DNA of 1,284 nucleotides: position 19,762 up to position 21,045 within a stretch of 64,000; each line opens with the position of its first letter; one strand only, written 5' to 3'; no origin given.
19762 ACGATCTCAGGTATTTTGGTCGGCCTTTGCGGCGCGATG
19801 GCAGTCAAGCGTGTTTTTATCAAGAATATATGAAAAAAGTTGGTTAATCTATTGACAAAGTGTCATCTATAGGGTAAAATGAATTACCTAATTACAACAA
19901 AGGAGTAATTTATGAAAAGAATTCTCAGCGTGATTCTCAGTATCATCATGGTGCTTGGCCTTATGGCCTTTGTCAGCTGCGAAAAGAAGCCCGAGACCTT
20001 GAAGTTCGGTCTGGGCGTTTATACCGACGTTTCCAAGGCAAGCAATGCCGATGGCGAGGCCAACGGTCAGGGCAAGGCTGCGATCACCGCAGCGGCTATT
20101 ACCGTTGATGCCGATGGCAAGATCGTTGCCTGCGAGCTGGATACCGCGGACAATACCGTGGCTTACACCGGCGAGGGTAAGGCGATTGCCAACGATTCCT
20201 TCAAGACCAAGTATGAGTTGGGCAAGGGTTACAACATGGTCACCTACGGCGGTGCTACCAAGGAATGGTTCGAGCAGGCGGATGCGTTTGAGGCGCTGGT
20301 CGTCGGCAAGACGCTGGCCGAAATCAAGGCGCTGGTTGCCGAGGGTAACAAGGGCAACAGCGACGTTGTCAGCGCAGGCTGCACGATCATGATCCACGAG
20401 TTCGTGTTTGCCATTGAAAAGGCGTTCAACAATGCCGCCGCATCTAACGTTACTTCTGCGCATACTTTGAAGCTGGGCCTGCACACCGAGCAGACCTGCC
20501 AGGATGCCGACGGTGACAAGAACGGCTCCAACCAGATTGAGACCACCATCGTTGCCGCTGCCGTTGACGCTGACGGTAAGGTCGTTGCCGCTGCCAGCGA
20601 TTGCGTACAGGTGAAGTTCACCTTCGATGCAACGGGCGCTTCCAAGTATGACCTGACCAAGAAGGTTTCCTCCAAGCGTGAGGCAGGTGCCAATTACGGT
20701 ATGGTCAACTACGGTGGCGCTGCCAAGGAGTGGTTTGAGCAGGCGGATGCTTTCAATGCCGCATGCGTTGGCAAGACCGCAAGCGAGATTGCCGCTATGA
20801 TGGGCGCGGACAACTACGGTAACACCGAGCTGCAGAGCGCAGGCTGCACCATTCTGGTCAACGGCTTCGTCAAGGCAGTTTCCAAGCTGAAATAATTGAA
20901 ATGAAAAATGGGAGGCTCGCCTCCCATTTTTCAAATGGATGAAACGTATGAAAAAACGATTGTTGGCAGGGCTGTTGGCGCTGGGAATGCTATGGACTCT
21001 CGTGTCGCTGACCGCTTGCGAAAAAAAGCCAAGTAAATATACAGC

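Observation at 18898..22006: An extracytoplasmic flavinylation / electron-transfer-like module attached directly to rnfCDGEAB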

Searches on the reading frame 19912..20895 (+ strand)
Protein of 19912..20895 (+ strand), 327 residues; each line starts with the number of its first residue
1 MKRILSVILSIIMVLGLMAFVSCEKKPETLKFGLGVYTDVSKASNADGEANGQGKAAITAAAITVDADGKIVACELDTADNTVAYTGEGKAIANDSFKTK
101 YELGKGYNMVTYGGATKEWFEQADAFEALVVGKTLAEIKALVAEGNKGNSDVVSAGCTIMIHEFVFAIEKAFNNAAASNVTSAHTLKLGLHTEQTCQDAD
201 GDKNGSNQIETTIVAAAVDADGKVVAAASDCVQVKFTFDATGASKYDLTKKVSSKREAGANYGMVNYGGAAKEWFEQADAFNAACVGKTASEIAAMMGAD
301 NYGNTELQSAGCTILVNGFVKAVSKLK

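Call 3: search_protein_families(library=pfam, proteins=[window:19912-20895:+], max_evalue=0.1)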
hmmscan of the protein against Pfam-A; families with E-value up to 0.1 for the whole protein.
window:19912-20895:+ (327 aa): 1 family
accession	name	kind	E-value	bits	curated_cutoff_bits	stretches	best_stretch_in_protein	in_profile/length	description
PF02738.23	MoCoBD_1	-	0.0046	16.5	27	1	50-95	133-178/244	Molybdopterin cofactor-binding domain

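Call 4: search_protein_families(library=ncbifam, proteins=[window:19912-20895:+], max_evalue=0.1)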
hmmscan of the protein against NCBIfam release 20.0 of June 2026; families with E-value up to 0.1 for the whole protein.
window:19912-20895:+ (327 aa): 1 family
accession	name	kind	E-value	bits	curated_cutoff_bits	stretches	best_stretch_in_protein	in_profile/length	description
TIGR02608.1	delta_60_rpt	domain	0.037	13.9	76.5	0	60-73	3-16/55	delta-60 repeat domain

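Call 15: find_homologous_proteins(query=window:19912-20895:+, max_evalue=0.001)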
Query window:19912-20895:+ (327 aa): 1774 proteins with E <= 0.001 among 8000 candidates; the best 120 are listed.
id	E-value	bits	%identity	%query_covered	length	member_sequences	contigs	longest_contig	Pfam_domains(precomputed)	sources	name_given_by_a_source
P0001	1.6e-191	653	93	100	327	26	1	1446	-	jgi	jgi:hypothetical protein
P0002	1.5e-158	545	77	100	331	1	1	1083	-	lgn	-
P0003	5.1e-157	540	76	100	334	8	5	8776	-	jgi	jgi:hypothetical protein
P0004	2.9e-152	524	76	100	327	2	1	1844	-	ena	-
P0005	7.0e-146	503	73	100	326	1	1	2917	-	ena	-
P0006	2.0e-145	502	73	100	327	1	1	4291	-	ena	-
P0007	2.4e-145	502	73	100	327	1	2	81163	-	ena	-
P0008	4.9e-145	500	73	100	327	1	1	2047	-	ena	-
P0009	7.5e-145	500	73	100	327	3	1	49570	-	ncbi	-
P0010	9.5e-145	500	73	100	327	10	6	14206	-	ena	-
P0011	1.8e-144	499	73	100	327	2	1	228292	-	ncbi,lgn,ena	-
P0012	2.3e-144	498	71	100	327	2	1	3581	-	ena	-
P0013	3.6e-144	498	73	100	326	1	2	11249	-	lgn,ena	-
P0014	3.8e-144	498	71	100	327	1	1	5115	-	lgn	-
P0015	4.6e-144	497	72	100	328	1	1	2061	-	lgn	-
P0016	4.6e-144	497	72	100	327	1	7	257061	-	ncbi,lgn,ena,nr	ncbi:MAG: hypothetical protein IKB28_05760 [Clostridia bacterium]|nr:hypothetical protein [Clostridi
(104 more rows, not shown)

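Call 17: find_encoding_contigs(protein=P0011, flank=10000, max_places=3)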
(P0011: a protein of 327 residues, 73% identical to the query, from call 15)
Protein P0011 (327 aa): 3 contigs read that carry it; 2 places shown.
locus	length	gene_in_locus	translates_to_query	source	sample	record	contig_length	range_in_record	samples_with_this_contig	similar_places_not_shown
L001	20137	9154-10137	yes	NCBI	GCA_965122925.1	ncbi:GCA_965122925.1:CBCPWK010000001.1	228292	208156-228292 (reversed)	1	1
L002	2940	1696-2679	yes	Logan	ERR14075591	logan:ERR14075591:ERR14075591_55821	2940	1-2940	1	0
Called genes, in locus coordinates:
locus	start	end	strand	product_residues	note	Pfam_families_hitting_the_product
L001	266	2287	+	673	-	-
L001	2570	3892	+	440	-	PF13375:RnfC_N, PF01512:Complex1_51K, PF10531:SLBB, PF12797:Fer4_2 (faint), PF13237:Fer4_10 (weak), PF12838:Fer4_7 (faint), PF13183:Fer4_8 (weak), PF13534:Fer4_17 (weak), +1 more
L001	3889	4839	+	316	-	PF03116:NQR2_RnfD_RnfE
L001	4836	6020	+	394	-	PF04205:FMN_bind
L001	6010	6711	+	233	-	PF02508:Rnf-Nqr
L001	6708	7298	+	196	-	PF02508:Rnf-Nqr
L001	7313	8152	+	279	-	PF04060:FeS, PF14697:Fer4_21, PF25160:LdpA_Fe-S-bd (weak), PF13237:Fer4_10, PF14697:Fer4_21, PF12838:Fer4_7, PF13187:Fer4_9, PF00037:Fer4, +8 more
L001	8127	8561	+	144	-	PF07009:NusG_II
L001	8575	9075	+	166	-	PF07456:Hpre_diP_synt_I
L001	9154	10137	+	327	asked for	-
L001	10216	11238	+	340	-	PF02424:ApbE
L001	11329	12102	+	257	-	PF14808:TMEM164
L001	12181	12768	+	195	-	-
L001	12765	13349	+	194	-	-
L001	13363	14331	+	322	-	PF01120:Alpha_L_fucos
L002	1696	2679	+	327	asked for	-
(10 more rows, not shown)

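Call 20: search_solved_structures(query=window:19912-20895:+, max_evalue=10, show_alignments=2)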
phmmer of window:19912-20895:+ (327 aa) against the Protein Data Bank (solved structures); distinct sequences matched with E-value up to 10: 1.
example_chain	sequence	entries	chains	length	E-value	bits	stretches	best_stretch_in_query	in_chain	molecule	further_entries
2kzx_A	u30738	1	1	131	7.6e-08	35.3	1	93-175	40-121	Uncharacterized protein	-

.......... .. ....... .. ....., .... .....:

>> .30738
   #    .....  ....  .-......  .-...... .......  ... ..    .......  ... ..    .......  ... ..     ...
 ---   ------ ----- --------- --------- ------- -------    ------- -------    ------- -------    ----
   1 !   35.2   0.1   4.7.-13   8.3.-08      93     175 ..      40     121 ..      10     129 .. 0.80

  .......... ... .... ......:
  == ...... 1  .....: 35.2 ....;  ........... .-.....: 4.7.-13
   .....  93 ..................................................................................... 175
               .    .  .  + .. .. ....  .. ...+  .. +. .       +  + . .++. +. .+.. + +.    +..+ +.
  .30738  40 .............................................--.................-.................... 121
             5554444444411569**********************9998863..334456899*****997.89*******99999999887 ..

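Call 28: search_protein_representatives(protein=window:19912-20895:+)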
Query: 327 residues. Proteins with E-value up to 0.001 (for the whole library): 1332; up to 1e-10: 924; up to 1e-30: 275. The best 150 are listed.
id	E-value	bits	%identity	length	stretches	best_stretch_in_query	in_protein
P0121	8.0e-115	399.6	42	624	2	3-326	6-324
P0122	2.3e-112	391.6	60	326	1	1-327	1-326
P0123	8.1e-108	376.6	60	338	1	1-325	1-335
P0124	8.7e-108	376.5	34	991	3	30-324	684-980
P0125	3.2e-104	364.8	60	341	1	1-326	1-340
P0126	3.9e-101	354.7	56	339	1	11-326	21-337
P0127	3.0e-100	351.8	60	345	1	28-326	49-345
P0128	3.4e-90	318.8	39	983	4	25-296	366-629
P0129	9.1e-90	317.4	35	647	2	5-319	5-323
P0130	2.2e-88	312.9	50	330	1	1-325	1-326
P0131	5.0e-87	308.4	53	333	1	1-325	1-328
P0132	1.6e-85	303.4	51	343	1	1-325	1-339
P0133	2.0e-82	293.3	47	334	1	1-325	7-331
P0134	8.5e-82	291.2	48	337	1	1-325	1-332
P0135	1.4e-81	290.5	54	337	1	1-326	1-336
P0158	6.5e-69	248.9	42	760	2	35-325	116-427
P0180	1.7e-57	211.5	38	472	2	29-325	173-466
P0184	3.4e-54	200.6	34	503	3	42-326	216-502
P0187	7.9e-52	192.8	32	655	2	22-325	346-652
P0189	1.0e-51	192.5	33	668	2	30-324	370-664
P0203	1.9e-48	181.8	39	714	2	50-242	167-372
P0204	2.4e-48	181.4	41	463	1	29-325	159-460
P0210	3.5e-46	174.3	40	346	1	4-297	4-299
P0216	7.7e-45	169.9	39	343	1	1-298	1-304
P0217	1.4e-44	169.1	40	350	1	2-325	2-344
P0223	1.0e-43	166.2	39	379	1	31-321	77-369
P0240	2.0e-41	158.7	36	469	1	30-319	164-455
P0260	1.6e-39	152.4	40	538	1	25-325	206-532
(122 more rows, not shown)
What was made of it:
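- There are more than 1,774 close homologues, all named hypothetical (call 15), and 1,332 clusters at 50% identity (call 28).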

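Call 33: search_solved_structures(query=A1, max_evalue=10, show_alignments=4)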
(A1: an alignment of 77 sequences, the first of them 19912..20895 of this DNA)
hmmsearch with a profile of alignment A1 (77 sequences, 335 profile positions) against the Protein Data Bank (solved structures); distinct sequences matched with E-value up to 10: 1.
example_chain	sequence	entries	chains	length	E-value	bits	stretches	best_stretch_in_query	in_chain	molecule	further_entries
2kzx_A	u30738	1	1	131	2.9e-08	36.3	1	110-185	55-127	Uncharacterized protein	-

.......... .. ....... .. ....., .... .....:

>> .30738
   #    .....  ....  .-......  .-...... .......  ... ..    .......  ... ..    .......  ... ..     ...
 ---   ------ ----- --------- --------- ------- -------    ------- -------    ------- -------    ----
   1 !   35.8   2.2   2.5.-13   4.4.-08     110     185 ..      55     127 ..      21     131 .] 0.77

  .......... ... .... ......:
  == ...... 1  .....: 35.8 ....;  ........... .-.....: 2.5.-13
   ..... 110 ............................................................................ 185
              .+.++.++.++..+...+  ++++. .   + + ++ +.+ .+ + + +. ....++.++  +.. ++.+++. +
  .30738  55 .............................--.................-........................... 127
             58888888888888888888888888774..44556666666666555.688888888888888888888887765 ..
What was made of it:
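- On ApbE substrates with an FMN_bind domain (PF04205): 2kzx_A at E 3e-8 to 8e-8 (calls 20, 33).
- Closest known: PDB 2kzx_A. Same: It shares the Y-x-M...EW-x-EQA...[SA]G[AC]T-I signature over about 80 residues (calls 20, 33).
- The family matches PDB 2kzx_A at E 7.6e-8 (single sequence) and 2.9e-8 (profile), with AGCT aligned on SGAT (calls 20, 33).
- Tried and rejected: The family profile does not reach 3O6U even at E up to 10 (call 33).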

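Call 40: find_related_loci(query=A2, collection=genome_contigs, flank=10000)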
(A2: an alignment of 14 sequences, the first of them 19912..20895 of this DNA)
Query A2 (327 aa) in genome_contigs; peptide patterns used: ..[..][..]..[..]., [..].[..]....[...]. (x = any residue, [..] = any of these).
600 stretches matched a pattern (row limit reached: there are more); 429 encode a relative of the query (tblastn E <= 1e-3); the best 80 are kept; 80 distinct loci.
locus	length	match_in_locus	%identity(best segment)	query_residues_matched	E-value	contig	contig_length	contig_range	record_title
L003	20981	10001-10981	93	1-327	0e+0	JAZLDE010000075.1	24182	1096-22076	MAG: Eubacteriales bacterium isolate T1900045041_TC20190034.MAGScoT_cleanbin_000008 SGB_4480_k141_212081, whole genome s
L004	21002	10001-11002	69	1-326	3e-150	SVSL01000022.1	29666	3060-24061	MAG: Oscillospiraceae bacterium isolate SIG668 NODE_31917_length_29666_cov_2.134737, whole genome shotgun sequence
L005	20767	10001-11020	69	1-326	8e-150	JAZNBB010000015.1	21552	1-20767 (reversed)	MAG: Eubacteriales bacterium isolate T1900044743_TS20190209.MAGScoT_cleanbin_000080 SGB_2091_k141_1200401, whole genome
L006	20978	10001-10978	72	1-326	8e-149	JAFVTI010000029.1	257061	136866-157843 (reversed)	MAG: Clostridia bacterium isolate RGIG5376 Sheep_Colon-3__c915, whole genome shotgun sequence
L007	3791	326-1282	69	2-320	2e-152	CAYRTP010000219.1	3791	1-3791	MAG TPA_asm: uncultured Clostridium sp. isolate SRP315200_co1_51 genome assembly, contig: NODE_63067_length_3791_cov_8.6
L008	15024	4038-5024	69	1-326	3e-147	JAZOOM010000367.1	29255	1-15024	MAG: Eubacteriales bacterium isolate T1900045628_YK20190322.MAGScoT_cleanbin_000023 SGB_8045_k141_1623696, whole genome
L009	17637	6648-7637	67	1-327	1e-144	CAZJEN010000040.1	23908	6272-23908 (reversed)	MAG TPA_asm: uncultured Lachnospiraceae bacterium isolate SRP350583_co4_284 genome assembly, contig: NODE_2094_length_23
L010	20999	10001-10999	69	1-327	2e-144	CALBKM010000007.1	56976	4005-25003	MAG TPA_asm: uncultured Clostridia bacterium isolate SRR6425825_bin.43_CONCOCT_v1.1_MAG genome assembly, contig: ERZ1767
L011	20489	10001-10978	71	1-326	4e-143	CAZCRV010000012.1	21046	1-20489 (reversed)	MAG TPA_asm: uncultured Clostridium sp. isolate SRP315200_co1_677 genome assembly, contig: NODE_4493_length_21046_cov_9.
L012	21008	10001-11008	69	1-326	2e-141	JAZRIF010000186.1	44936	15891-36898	MAG: Eubacteriales bacterium isolate T1900045476_YK20190170.MAGScoT_cleanbin_000058 SGB_7273_k141_1766839, whole genome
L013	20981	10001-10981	68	1-326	3e-141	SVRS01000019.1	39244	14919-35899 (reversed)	MAG: Oscillospiraceae bacterium isolate SIG649 NODE_22426_length_39244_cov_2.359946, whole genome shotgun sequence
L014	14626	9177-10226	63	1-326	1e-140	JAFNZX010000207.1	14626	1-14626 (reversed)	MAG: Clostridia bacterium isolate RGIG275 Dairy_cattle_Cecum.Co__c2116503, whole genome shotgun sequence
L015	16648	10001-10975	67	1-326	2e-140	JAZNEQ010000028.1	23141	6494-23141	MAG: Eubacteriales bacterium isolate T1900044719_TS20190185.MAGScoT_cleanbin_000020 SGB_1898_k141_1755665, whole genome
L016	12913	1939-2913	66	1-326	3e-139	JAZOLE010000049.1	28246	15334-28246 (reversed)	MAG: Eubacteriales bacterium isolate T1900045656_YK20190350.MAGScoT_cleanbin_000022 SGB_8240_k141_2558529, whole genome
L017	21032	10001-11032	65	1-326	3e-139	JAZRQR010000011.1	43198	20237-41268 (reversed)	MAG: Eubacteriales bacterium isolate T1900045361_YK20190051.MAGScoT_cleanbin_000011 SGB_6815_k141_2745397, whole genome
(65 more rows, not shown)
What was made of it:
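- The 80 genome loci are all from related uncultured Oscillospirales (call 40), so their shared gene order could be inherited.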

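Call 43: predict_structure(alignment_id=A1)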
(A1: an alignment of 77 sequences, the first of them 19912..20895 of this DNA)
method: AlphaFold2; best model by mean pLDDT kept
length: 327 residues; sequences in the alignment: 77
mean_pLDDT: 96.5   pTM: 0.90
mean pLDDT of the five models: 96.5, 96.4, 96.5, 96.1, 95.8
residues with pLDDT >= 90: 307; 70-90: 17; 50-70: 3; < 50: 0
segments of 3 or more residues with pLDDT < 50: none
pLDDT, mean of each block of 10 residues (from residue 1): 88 87 84 99 97 99 98 99 98 98 97 93 98 99 97 97 98 98 98 98 98 99 98 98 97 98 93 97 98 98 97 97 96
secondary structure, 60 per line:
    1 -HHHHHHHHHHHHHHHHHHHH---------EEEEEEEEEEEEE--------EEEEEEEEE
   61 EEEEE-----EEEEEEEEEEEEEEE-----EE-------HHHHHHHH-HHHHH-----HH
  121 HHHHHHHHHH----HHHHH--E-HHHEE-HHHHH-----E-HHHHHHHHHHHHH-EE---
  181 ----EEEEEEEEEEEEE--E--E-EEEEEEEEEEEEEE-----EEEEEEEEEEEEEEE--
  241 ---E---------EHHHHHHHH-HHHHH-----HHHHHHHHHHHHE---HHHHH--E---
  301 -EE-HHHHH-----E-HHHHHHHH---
elements in order: H2-21 E31-43 E52-65 E71-85 H100-107 H109-113 H119-130 H135-139 H150-154 H162-174 E185-197 E205-218 E224-238 H255-262 H264-268 H274-285 H290-294 H305-309 H317-324
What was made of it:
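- Structure: AlphaFold2 gives a confident, packed two-domain model (pLDDT 96.5, pTM 0.90; call 43).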

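Call 44: find_encoding_contigs(protein=P0210, flank=8000, max_places=3)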
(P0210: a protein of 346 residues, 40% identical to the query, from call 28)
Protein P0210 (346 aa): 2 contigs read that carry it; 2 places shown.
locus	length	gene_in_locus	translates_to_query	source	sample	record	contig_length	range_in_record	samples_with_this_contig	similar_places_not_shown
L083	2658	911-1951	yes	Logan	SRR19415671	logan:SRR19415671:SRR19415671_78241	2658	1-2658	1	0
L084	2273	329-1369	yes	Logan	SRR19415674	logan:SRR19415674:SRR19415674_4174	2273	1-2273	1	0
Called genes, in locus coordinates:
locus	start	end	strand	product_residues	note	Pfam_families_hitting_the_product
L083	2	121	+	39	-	?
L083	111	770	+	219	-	PF00156:Pribosyltran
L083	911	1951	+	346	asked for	-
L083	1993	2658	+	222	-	?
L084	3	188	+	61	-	?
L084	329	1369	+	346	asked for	-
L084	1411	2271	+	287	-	?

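Call 47: find_encoding_contigs(protein=P0216, flank=8000, max_places=2)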
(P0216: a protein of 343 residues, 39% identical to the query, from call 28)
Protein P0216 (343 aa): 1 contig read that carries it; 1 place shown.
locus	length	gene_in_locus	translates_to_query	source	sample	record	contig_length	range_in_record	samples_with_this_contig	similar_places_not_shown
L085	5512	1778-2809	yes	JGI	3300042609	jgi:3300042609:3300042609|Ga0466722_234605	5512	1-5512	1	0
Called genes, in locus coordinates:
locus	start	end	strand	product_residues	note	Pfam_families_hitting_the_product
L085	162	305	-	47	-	-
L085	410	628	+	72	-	-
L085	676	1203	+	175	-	PF04304:DUF454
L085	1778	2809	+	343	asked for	-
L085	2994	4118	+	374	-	PF02424:ApbE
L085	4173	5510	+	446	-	?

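Call 48: find_encoding_contigs(protein=P0217, flank=8000, max_places=2)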
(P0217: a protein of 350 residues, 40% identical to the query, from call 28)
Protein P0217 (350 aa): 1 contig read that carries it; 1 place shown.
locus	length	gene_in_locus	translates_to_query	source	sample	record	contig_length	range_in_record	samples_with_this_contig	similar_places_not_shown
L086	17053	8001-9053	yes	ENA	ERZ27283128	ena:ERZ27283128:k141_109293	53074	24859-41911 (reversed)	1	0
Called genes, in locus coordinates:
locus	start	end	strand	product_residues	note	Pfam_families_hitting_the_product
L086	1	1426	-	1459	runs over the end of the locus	PF02811:PHP, PF00929:RNase_T, PF16473:Rv2179c-like, PF07733:DNA_pol3_alpha, PF17657:DNA_pol3_finger, PF14579:HHH_6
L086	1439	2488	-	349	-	PF04551:GcpE, PF26540:GcpE_C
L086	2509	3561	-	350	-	PF02163:Peptidase_M50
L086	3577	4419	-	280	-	PF01148:CTP_transf_1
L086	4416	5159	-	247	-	PF01255:Prenyltransf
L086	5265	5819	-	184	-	PF01765:RRF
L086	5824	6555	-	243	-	PF00696:AA_kinase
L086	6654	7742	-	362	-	PF02424:ApbE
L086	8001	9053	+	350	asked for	-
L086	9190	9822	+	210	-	-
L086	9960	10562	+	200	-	PF13189:Cytidylate_kin2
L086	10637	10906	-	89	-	-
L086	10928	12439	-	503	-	PF00005:ABC_tran, PF08352:oligo_HPY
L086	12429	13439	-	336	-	PF00005:ABC_tran, PF13304:AAA_21, PF08352:oligo_HPY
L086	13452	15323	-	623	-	PF12911:OppC_N, PF25390:WD40_RLD, PF13540:RCC1_2, PF25390:WD40_RLD, PF00528:BPD_transp_1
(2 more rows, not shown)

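Call 49: find_encoding_contigs(protein=P0129, flank=8000, max_places=2)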
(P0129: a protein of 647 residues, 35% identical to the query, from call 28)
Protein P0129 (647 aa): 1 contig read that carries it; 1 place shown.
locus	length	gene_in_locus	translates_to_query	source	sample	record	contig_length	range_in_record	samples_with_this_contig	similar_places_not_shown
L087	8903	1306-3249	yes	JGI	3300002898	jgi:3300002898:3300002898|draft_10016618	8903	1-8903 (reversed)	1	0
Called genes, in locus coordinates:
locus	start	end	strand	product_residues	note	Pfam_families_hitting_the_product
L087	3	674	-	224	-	?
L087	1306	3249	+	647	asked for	-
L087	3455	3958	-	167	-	PF07155:ECF-ribofla_trS, PF12822:ECF_trnsprt (faint)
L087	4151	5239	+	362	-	PF02424:ApbE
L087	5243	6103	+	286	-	PF00497:SBP_bac_3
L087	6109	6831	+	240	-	PF00528:BPD_transp_1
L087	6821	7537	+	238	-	PF00528:BPD_transp_1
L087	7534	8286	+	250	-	PF00005:ABC_tran, PF13304:AAA_21 (faint)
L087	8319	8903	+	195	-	?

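Call 50: fold_search(model_id=the predicted structure, library=pdb)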
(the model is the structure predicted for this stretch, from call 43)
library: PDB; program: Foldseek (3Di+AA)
matches with E <= 10: 1108; with E <= 0.001: 0
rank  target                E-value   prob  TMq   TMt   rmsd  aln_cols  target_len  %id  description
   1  3fzx                  4.4e-03  0.10  0.10  0.13  19.4       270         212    9  CRYSTAL STRUCTURE OF A PUTATIVE EXPORTED PROTEIN WITH YMCC-LIKE FOLD (BF2203) FROM BACTEROIDES FRAGILIS NCTC 9343 AT 2.2 (released 2009-02-03)
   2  3rga                  5.9e-03  0.14  0.10  0.11  18.3       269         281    9  Crystal structure of epoxide hydrolase for polyether lasalocid A biosynthesis (released 2012-03-07)
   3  4fvs_A                1.5e-02  0.08  0.10  0.13  19.8       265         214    9  Crystal structure of a putative lipoprotein (BDI_3050) from Parabacteroides distasonis ATCC 8503 at 2.70 A resolution (released 2012-07-25)
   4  4fcy_A                1.7e-02  0.07  0.09  0.08  20.1       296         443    9  Crystal structure of the bacteriophage Mu transpososome (released 2012-11-07)
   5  3ub1_A                2.2e-02  0.07  0.10  0.12  23.9       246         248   10  Ntf2 like protein involved in plasmid conjugation (released 2012-02-08)
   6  6ntr_C                2.4e-02  0.03  0.09  0.12  23.5       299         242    9  Crystal Structure of Beta-barrel-like Protein of Domain of Unknown Function DUF1849 from Brucella abortus (released 2019-02-13)
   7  9a32_MODEL_1_A        2.6e-02  0.07  0.09  0.09  23.7       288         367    9  Model of E. coli OmpC by in-cell photo-crosslinking MS and deep learning (released 2023-02-24)
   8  6ntr_A                3.1e-02  0.03  0.09  0.10  23.5       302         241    9  Crystal Structure of Beta-barrel-like Protein of Domain of Unknown Function DUF1849 from Brucella abortus (released 2019-02-13)
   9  4fvs_E                3.3e-02  0.10  0.13  0.17  18.2       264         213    7  Crystal structure of a putative lipoprotein (BDI_3050) from Parabacteroides distasonis ATCC 8503 at 2.70 A resolution (released 2012-07-25)
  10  6ntr_D                4.3e-02  0.03  0.08  0.10  22.5       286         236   10  Crystal Structure of Beta-barrel-like Protein of Domain of Unknown Function DUF1849 from Brucella abortus (released 2019-02-13)
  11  6bj2_A                4.6e-02  0.09  0.14  0.16  19.7       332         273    7  TCR589 in complex with HIV(Pol448-456)/HLA-B35 (released 2018-07-25)
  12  5ly6                  5.4e-02  0.04  0.08  0.06  33.0       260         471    9  CryoEM structure of the membrane pore complex of Pneumolysin at 4.5A (released 2017-04-05)
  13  4dni                  6.8e-02  0.08  0.13  0.15  21.2       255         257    8  Structure of Editosome protein (released 2012-12-26)
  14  9pkf_A                7.2e-02  0.06  0.10  0.12  18.7       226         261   11  Mur35 Fab with HBV c18I pMHC (released 2025-10-01)
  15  2n8x_MODEL_1_A        8.6e-02  0.85  0.16  0.29   4.1        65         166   22  Solution structure of LptE from Pseudomonas Aerigunosa (released 2016-05-25)
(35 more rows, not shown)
